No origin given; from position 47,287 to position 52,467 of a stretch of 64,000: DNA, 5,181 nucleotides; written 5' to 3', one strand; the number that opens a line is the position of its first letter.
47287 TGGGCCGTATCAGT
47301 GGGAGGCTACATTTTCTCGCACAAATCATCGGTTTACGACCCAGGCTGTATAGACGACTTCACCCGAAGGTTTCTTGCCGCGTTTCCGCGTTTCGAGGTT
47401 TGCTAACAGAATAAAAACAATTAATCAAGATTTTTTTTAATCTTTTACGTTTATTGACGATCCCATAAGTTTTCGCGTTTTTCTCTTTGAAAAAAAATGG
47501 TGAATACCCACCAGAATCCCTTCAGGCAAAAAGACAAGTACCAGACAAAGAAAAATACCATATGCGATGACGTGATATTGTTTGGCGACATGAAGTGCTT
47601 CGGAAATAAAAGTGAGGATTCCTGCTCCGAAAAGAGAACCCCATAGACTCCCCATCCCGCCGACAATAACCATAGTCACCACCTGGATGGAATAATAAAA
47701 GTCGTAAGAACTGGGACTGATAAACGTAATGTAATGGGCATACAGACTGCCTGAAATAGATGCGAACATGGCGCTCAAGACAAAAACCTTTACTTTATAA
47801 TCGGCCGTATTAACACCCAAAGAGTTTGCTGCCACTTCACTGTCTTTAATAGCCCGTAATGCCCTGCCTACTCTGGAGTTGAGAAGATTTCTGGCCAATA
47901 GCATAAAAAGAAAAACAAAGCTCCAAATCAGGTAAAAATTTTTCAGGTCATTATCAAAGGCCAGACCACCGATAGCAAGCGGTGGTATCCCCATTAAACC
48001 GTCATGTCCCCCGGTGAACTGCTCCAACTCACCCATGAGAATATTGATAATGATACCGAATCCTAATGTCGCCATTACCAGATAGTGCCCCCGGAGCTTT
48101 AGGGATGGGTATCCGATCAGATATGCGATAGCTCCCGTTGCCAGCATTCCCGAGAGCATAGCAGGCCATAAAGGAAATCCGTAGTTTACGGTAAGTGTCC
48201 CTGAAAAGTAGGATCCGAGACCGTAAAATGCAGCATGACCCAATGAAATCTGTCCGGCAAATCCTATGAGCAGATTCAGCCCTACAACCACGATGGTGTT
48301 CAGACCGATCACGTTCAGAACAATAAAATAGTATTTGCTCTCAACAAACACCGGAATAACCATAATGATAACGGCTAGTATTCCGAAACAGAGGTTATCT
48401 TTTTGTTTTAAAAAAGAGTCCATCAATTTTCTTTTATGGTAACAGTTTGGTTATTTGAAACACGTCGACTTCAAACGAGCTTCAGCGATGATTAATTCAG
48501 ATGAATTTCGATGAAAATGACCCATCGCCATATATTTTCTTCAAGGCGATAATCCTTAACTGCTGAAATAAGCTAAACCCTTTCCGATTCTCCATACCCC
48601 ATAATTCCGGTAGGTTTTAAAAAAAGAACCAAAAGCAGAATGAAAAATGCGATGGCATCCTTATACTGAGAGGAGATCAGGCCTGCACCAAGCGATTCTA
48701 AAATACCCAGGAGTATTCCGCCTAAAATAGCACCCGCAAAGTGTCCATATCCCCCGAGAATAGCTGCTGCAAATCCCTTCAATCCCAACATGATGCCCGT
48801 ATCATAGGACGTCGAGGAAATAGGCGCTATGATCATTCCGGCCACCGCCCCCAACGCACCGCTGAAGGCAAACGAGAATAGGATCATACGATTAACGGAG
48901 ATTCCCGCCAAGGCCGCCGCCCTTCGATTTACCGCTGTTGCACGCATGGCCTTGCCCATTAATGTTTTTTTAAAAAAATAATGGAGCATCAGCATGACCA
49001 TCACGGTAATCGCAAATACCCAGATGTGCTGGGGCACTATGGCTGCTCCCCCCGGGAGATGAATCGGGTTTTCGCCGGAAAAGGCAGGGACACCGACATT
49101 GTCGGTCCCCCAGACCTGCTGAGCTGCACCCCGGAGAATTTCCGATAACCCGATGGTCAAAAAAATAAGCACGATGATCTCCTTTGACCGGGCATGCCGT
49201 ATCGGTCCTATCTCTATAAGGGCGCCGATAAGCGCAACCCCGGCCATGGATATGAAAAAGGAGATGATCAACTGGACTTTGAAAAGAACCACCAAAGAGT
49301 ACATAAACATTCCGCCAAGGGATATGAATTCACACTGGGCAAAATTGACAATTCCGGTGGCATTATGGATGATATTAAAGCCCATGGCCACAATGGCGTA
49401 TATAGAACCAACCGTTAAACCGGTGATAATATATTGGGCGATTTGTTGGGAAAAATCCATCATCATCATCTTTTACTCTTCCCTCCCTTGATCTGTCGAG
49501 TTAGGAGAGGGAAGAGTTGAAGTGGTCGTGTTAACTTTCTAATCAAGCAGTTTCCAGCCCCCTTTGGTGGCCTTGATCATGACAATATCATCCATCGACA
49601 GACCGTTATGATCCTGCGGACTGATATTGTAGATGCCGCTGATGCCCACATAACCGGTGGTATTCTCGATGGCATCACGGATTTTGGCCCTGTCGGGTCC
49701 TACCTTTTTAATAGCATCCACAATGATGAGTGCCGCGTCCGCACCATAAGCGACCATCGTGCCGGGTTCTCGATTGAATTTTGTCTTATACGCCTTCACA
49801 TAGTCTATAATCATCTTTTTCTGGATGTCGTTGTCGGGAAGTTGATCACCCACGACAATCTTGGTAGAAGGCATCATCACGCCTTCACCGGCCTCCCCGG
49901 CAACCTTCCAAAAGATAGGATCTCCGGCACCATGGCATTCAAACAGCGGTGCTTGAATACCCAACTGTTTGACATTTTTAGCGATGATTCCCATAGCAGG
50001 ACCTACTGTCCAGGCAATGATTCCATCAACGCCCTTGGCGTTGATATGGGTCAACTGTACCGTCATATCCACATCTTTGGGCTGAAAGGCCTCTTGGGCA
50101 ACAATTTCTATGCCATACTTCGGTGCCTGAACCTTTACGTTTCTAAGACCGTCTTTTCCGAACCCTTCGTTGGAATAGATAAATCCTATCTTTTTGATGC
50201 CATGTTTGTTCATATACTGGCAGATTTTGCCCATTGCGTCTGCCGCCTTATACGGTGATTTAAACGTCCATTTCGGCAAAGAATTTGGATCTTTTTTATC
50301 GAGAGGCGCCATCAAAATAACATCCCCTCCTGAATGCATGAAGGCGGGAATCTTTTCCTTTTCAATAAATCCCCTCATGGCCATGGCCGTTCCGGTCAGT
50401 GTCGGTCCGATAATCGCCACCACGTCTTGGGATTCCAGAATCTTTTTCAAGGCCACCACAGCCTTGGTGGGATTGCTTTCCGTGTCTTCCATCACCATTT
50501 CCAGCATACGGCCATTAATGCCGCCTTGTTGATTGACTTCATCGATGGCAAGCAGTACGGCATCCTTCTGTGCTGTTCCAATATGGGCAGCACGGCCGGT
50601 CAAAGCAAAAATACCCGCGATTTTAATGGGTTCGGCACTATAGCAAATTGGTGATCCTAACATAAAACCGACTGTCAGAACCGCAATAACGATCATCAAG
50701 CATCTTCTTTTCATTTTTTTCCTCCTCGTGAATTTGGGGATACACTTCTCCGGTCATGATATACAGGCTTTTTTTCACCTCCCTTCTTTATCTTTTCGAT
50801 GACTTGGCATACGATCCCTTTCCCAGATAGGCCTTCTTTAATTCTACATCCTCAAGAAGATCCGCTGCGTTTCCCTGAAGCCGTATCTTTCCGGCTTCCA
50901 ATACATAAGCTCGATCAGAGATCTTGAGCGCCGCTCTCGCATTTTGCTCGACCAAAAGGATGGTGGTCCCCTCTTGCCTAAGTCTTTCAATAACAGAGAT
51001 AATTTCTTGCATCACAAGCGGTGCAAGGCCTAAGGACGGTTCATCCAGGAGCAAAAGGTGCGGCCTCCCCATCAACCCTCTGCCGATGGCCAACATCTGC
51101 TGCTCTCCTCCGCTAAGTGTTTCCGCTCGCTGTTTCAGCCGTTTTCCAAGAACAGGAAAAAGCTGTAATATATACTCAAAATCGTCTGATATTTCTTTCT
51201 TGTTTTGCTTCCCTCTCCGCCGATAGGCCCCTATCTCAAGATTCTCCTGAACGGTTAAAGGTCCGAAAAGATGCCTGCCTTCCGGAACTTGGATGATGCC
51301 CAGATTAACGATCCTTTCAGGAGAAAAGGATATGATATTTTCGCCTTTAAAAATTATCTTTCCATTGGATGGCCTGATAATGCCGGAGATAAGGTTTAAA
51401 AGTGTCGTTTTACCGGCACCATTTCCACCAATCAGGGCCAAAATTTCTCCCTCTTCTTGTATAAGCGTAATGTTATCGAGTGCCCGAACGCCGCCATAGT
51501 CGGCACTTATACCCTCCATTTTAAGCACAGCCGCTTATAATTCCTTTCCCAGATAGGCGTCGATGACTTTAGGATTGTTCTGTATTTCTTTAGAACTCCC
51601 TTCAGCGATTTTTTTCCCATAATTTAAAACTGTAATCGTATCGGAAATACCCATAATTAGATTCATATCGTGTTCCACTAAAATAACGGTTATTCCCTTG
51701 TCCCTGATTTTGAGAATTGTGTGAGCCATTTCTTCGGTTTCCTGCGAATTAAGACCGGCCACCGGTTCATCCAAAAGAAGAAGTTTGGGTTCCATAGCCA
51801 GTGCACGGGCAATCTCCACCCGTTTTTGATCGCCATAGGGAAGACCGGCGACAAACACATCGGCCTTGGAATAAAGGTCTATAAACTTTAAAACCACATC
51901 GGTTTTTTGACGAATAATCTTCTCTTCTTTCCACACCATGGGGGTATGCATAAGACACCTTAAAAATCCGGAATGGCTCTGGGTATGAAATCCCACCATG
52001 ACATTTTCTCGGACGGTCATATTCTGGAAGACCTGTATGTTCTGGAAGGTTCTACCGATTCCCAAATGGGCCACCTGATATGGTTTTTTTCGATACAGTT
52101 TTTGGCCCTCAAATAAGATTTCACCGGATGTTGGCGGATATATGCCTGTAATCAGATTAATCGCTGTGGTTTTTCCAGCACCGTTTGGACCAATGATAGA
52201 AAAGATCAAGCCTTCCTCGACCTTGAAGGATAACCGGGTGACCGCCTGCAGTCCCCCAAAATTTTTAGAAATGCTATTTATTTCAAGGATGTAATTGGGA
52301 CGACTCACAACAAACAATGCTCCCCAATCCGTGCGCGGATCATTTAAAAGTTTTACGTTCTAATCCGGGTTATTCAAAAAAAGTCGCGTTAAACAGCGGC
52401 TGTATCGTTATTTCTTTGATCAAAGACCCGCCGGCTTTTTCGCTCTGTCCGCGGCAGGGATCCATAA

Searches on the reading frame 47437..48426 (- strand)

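Call 6: search_protein_families(library=pfam, proteins=[window:47437-48426:-])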
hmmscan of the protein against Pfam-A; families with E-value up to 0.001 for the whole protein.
window:47437-48426:- (329 aa): 1 family
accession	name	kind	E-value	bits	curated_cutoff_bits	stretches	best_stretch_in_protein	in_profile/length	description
PF02653.21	BPD_transp_2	-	3.6e-45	154.7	26.8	1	34-299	3-267/269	Branched-chain amino acid transport system / permease component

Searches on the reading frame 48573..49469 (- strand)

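Call 6: search_protein_families(library=pfam, proteins=[window:48573-49469:-])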
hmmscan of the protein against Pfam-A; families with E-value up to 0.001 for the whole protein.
window:48573-49469:- (298 aa): 1 family
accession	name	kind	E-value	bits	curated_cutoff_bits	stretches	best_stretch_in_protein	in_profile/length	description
PF02653.21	BPD_transp_2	-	2.2e-40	139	26.8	1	14-282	2-269/269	Branched-chain amino acid transport system / permease component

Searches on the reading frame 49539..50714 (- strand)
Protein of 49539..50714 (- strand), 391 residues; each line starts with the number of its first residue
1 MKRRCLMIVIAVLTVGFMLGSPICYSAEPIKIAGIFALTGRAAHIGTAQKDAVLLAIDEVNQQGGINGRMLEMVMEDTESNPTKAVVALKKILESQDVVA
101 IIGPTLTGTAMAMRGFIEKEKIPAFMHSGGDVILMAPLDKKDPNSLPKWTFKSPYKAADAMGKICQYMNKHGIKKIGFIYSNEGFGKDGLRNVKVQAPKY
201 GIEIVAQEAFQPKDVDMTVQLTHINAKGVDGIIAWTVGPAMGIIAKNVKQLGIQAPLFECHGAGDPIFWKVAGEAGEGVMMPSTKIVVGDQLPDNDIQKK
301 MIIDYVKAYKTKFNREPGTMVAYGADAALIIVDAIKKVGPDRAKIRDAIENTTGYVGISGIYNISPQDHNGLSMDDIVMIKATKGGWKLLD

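Call 6: search_protein_families(library=pfam, proteins=[window:49539-50714:-])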
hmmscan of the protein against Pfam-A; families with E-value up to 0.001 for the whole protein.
window:49539-50714:- (391 aa): 3 families
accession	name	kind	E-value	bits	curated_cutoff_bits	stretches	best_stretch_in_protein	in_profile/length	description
PF13458.12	Peripla_BP_6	-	4.2e-56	191.5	31.7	1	29-371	1-329/343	Periplasmic binding protein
PF01094.35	ANF_receptor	-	7.8e-17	61.8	25.4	1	50-252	3-201/353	Receptor family ligand binding region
PF13433.12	Peripla_BP_5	-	3.3e-15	56.5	27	1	30-108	1-79/363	Periplasmic binding protein domain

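Call 32: search_protein_families(library=ncbifam, proteins=[window:49539-50714:-])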
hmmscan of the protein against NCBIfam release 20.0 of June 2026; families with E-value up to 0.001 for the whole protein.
window:49539-50714:- (391 aa): 3 families
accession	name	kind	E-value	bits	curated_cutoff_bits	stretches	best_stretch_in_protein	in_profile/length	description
NF011933.0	PRK15404.1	subfamily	7.4e-21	74.6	477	1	24-352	21-333/370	high-affinity branched-chain amino acid ABC transporter substrate-binding protein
TIGR03669.1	urea_ABC_arch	equivalog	3e-12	46.2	494.8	1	38-240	9-200/375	urea ABC transporter substrate-binding protein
TIGR03407.1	urea_ABC_UrtA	exception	2.2e-10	40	492.75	1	30-120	1-91/361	urea ABC transporter substrate-binding protein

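Call 57: search_solved_structures(query=window:49539-50714:-, max_evalue=1e-10)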
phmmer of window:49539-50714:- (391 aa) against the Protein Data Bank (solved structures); distinct sequences matched with E-value up to 1e-10: 17.
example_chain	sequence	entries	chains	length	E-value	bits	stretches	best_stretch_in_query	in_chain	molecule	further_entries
4q6w_A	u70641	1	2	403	2.7e-31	112.1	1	5-388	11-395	Putative leu/ile/val-binding protein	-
7ylt_B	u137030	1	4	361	9.9e-31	110.2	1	30-390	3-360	Putative ABC transporter, substrate-binding protein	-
4mpt_A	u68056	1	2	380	7.1e-30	107.4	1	26-388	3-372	Putative leu/ile/val-binding protein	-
3sg0_A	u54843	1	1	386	2.4e-29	105.6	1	15-389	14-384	Extracellular ligand-binding receptor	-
4dqd_A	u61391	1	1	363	9.8e-29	103.6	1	30-389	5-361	Extracellular ligand-binding receptor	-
3td9_A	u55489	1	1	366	7.8e-26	94.1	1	28-379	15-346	Branched chain amino acid ABC transporter, periplasmic amino acid-binding protein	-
3uk0_A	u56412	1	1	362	9.1e-26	93.9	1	36-384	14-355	Extracellular ligand-binding receptor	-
3tx6_A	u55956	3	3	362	1.4e-25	93.3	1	34-382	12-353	Putative branched-chain amino acid transport system substrate-binding protein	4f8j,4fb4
3ukj_A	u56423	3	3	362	1.5e-25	93.1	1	35-384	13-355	Extracellular ligand-binding receptor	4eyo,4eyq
4jb0_A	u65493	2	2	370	1.7e-25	92.9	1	36-382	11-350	branched-chain amino acid transport system substrate-binding protein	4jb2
4gnr_A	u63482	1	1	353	4.4e-22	81.7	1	28-372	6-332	ABC transporter substrate-binding protein-branched chain amino acid transport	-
3hut_A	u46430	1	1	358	5.2e-16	61.8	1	37-370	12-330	putative branched-chain amino acid ABC transporter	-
4obb_A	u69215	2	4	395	3.2e-14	55.9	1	32-337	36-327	Amino acid/amide ABC transporter substrate-binding protein, HAAT family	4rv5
4nqr_A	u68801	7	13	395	6e-14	55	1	32-337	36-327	Amino acid/amide ABC transporter substrate-binding protein, HAAT family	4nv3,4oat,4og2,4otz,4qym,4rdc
4mlc_A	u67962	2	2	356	1e-13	54.2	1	51-386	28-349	Extracellular ligand-binding receptor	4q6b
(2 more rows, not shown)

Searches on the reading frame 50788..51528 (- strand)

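Call 6: search_protein_families(library=pfam, proteins=[window:50788-51528:-])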
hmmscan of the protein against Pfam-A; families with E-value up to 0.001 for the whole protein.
window:50788-51528:- (246 aa): 3 families
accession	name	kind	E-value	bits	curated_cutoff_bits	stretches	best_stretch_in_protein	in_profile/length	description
PF00005.33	ABC_tran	-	2.5e-29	103.1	25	1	17-165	1-136/137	ABC transporter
PF13304.12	AAA_21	-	2e-09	38.4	27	1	29-117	1-99/304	AAA domain, putative AbiEii toxin, Type IV TA system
PF13245.12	AAA_19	-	0.00071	20.2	25.1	0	28-55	12-39/134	AAA domain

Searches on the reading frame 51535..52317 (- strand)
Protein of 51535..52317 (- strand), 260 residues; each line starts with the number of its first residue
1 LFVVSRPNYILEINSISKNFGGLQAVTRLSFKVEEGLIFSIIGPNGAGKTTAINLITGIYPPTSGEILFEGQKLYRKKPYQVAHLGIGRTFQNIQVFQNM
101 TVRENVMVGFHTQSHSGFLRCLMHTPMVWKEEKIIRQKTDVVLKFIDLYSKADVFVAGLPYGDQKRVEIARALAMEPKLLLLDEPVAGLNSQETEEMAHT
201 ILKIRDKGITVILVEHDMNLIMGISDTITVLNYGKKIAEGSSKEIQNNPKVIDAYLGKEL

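Call 6: search_protein_families(library=pfam, proteins=[window:51535-52317:-])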
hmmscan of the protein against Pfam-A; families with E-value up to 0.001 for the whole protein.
window:51535-52317:- (260 aa): 4 families
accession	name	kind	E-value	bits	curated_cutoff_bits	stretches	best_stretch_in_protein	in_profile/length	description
PF00005.33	ABC_tran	-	2.1e-31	109.8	25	1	27-187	2-137/137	ABC transporter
PF12399.14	BCA_ABC_TP_C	-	3.2e-11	43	25.5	1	235-259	1-25/27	Branched-chain amino acid ATP-binding cassette transporter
PF13304.12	AAA_21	-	2.3e-05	25.1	27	0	39-56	2-19/304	AAA domain, putative AbiEii toxin, Type IV TA system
PF13476.12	AAA_23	-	5.5e-05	24.3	27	1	18-57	5-40/201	AAA domain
